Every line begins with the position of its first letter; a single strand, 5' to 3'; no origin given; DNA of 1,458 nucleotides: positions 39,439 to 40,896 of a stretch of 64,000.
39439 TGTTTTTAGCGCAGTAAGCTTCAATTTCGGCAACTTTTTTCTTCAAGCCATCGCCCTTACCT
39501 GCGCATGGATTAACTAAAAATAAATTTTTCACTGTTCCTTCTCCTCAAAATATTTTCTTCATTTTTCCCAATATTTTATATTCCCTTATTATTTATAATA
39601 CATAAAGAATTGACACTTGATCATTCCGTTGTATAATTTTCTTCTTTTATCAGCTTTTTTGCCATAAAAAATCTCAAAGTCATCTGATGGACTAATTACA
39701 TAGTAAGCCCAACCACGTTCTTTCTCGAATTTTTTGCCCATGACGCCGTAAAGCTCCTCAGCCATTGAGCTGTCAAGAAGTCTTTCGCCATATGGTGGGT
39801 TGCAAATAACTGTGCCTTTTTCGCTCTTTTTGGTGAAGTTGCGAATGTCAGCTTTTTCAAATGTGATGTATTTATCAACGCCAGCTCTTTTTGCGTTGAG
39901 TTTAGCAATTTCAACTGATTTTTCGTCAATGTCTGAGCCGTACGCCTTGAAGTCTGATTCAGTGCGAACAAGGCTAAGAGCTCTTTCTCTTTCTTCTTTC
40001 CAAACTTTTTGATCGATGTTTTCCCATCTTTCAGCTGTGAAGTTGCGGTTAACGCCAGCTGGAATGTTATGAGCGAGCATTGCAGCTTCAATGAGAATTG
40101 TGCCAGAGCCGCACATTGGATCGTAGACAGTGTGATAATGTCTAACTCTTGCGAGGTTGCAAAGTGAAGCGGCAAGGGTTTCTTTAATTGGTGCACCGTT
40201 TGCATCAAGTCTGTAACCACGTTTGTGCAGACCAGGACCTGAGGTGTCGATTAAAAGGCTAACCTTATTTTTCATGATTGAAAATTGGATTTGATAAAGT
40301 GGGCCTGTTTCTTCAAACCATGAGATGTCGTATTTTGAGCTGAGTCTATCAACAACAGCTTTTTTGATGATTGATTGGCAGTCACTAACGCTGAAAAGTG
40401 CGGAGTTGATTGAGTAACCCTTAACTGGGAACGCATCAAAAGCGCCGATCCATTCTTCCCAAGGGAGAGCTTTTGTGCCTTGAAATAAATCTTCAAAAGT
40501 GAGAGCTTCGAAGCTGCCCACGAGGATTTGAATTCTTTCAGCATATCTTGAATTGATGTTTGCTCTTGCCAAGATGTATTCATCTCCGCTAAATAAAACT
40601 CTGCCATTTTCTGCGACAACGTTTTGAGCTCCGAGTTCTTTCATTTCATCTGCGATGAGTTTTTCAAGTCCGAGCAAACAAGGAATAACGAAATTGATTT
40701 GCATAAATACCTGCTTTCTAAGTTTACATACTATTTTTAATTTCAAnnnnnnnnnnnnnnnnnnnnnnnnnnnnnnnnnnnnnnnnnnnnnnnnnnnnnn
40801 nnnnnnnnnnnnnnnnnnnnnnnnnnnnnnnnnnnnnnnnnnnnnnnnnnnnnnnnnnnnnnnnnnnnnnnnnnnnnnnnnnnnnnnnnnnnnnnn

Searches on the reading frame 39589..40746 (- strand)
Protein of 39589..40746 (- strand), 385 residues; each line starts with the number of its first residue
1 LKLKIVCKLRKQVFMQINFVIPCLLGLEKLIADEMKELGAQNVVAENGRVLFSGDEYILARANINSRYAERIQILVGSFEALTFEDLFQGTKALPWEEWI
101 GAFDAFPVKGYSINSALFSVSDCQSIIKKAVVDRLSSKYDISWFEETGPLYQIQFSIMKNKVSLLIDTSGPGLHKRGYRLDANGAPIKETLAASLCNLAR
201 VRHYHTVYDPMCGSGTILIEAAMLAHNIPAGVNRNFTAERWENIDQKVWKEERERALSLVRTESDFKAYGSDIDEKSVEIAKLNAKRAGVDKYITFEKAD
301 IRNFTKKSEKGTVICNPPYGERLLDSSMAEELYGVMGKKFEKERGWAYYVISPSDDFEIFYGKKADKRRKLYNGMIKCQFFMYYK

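Call 18: search_protein_families(library=ncbifam, proteins=[window:39589-40746:-])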
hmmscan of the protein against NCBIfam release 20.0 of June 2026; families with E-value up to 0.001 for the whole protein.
window:39589-40746:- (385 aa): 8 families
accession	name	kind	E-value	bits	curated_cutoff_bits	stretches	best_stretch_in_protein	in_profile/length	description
NF008748.0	PRK11783.1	equivalog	3.6e-79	266.8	466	1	16-383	3-380/704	bifunctional 23S rRNA (guanine(2069)-N(7))-methyltransferase RlmK/23S rRNA (guanine(2445)-N(2))-methyltransferase RlmL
NF040721.1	Trm14_Arch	equivalog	2.1e-50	171.9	280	1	20-334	4-314/370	tRNA (guanine(6)-N2)-methyltransferase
NF040850.1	Trm14_Thcoccales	equivalog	3.7e-18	65.6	480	1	82-225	97-239/365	tRNA (guanine(6)-N2)-methyltransferase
TIGR01177.1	TIGR01177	hypoth_equivalog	4.9e-14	52.4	316.55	1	187-225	166-204/330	TIGR01177 family methyltransferase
TIGR03534.1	RF_mod_PrmC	equivalog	6.1e-11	42.3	199.1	1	189-322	74-169/253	peptide chain release factor N(5)-glutamine methyltransferase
TIGR00536.1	hemK_fam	subfamily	5.6e-06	25.6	115.5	1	256-319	129-192/286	HemK family protein methyltransferase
TIGR03533.1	L3_gln_methyl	equivalog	3.4e-05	23.3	229.7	0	270-331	150-211/284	50S ribosomal protein L3 N(5)-glutamine methyltransferase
NF011529.0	PRK14968.1-3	equivalog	0.00039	19.9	162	0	265-319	56-108/198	putative methyltransferase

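Call 53: find_encoding_contigs(protein=window:39589-40704:-, flank=3000, max_places=10)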
Protein window:39589-40704:- (371 aa): 4 contigs read that carry it; 2 places shown.
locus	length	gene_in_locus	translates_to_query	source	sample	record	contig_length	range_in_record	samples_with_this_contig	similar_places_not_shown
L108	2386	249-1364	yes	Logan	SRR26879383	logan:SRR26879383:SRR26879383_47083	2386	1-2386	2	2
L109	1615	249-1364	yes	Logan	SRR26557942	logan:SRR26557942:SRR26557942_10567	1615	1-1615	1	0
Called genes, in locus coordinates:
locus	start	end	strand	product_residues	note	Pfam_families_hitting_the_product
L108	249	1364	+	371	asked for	PF22020:RlmL_1st, PF13847:Methyltransf_31 (faint), PF02926:THUMP, PF01170:UPF0020, PF02384:N6_Mtase (weak)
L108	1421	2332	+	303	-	PF00781:DAGK_cat, PF19279:YegS_C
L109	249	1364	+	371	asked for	PF22020:RlmL_1st, PF13847:Methyltransf_31 (faint), PF02926:THUMP, PF01170:UPF0020, PF02384:N6_Mtase (weak)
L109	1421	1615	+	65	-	?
